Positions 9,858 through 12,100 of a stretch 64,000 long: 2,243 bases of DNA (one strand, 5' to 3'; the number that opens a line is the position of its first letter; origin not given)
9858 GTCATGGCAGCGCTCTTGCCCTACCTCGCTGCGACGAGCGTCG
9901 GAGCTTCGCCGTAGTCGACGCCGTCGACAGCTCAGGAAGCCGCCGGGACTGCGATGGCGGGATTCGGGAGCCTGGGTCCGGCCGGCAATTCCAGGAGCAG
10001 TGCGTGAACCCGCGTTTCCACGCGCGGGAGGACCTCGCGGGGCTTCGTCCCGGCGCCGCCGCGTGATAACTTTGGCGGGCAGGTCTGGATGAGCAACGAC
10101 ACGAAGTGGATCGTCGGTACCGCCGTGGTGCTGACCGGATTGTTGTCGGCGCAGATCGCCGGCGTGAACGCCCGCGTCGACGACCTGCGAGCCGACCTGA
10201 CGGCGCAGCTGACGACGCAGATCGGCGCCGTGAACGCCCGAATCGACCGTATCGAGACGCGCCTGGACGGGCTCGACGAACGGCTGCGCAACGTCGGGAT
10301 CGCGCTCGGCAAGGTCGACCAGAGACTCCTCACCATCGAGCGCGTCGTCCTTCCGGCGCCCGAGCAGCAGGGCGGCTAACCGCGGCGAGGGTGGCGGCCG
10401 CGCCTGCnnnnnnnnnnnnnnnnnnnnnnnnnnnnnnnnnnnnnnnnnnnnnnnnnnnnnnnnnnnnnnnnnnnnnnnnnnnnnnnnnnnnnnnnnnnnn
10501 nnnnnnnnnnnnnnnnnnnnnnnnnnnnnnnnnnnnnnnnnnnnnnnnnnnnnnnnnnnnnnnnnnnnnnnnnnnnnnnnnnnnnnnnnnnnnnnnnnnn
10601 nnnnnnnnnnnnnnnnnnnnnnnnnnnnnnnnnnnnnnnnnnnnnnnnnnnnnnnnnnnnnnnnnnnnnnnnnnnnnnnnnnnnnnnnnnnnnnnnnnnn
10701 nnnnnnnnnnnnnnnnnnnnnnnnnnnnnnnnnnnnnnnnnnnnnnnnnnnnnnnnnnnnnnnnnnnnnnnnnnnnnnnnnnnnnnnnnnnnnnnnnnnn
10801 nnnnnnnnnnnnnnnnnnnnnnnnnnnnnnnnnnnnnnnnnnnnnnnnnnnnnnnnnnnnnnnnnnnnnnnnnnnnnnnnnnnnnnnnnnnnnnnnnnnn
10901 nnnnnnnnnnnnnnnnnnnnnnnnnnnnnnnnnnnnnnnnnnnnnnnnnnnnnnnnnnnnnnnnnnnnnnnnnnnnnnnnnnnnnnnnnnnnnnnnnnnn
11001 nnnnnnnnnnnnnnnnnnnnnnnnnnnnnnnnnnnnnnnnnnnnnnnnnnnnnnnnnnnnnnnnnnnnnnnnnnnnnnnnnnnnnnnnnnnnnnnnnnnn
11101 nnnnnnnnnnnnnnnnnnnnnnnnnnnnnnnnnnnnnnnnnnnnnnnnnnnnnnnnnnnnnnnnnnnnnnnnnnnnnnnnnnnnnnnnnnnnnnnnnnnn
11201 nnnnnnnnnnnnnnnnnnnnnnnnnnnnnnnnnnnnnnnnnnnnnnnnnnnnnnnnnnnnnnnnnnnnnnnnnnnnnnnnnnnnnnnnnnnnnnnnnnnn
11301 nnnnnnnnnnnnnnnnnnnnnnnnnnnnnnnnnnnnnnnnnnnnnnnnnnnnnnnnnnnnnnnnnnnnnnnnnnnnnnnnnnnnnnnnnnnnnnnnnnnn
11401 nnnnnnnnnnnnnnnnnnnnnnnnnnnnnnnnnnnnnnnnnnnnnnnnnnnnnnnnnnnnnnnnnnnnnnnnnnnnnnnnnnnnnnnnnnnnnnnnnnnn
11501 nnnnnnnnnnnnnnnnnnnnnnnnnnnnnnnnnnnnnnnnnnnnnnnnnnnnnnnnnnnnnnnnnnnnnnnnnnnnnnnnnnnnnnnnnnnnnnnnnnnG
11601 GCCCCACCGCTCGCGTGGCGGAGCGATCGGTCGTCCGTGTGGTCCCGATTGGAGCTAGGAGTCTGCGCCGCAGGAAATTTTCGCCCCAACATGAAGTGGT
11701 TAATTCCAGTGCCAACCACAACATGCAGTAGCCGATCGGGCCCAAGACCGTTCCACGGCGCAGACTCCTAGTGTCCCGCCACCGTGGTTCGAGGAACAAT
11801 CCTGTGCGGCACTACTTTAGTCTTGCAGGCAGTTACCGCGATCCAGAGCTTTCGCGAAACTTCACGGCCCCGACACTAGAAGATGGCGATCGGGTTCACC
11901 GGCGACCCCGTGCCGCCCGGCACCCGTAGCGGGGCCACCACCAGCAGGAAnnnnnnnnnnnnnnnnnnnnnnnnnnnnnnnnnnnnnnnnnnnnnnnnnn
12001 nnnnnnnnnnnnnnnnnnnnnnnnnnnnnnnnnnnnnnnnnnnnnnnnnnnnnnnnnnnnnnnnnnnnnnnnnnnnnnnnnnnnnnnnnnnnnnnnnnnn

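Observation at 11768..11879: Novel 112-bp MITE-like element family with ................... termini, three copies in 64 kb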

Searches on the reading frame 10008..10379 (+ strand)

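Call 45: search_protein_families(library=pfam, proteins=[window:10008-10379:+], max_evalue=0.001)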
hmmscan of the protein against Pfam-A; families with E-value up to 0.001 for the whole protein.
window:10008-10379:+ (123 aa): 1 family
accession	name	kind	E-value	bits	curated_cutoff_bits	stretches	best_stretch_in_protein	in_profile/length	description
PF23991.1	DUF7310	-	0.00075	20.4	40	0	53-112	8-72/83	Coiled-coil region of unknown function (DUF7310)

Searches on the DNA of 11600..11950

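Call 38: search_rna_families(source=window, start=11600, end=11950, threshold=evalue, max_evalue=5)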
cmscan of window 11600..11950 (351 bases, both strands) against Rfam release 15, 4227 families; matches with E-value up to 5: 1.
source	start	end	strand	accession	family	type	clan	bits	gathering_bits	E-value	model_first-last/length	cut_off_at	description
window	11653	11774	+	RF03674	MIR5387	Gene; miRNA;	-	14.8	69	3.7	1-96/96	no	MIR5387 microRNA precursor family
